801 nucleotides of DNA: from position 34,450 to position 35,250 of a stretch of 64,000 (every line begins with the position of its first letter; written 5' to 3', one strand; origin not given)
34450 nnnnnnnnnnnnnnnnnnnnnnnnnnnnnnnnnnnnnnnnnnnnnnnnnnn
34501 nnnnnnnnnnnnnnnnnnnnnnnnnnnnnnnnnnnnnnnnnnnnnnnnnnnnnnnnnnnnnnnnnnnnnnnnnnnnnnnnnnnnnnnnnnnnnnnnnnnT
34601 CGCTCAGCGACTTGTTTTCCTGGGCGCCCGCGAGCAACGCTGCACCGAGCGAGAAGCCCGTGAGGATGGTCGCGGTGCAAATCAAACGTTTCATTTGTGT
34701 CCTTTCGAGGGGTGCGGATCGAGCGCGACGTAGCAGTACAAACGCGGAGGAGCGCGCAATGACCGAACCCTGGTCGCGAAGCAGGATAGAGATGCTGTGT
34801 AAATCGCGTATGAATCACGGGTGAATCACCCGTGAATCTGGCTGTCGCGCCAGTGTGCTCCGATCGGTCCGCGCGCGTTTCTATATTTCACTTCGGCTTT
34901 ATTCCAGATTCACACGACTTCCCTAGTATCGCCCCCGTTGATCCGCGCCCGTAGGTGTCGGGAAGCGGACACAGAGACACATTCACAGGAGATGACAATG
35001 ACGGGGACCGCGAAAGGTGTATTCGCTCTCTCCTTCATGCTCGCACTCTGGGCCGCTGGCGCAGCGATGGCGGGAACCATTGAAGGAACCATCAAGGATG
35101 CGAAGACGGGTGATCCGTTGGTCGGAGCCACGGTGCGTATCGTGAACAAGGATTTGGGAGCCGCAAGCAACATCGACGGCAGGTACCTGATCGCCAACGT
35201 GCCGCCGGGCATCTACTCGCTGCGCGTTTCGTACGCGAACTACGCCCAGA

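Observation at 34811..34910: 21-bp perfect-arm palindrome plus iterated GAATC(AC) motifs in the divergent promoter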

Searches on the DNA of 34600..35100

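Call 39: search_rna_families(source=window, start=34600, end=35100, threshold=evalue, max_evalue=10)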
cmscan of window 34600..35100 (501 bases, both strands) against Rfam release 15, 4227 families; matches with E-value up to 10: 1.
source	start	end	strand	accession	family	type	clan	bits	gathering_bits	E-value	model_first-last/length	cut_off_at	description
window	34916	34996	-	RF00829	mir-149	Gene; miRNA;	-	16.4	79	6.8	1-86/86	no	mir-149 microRNA precursor family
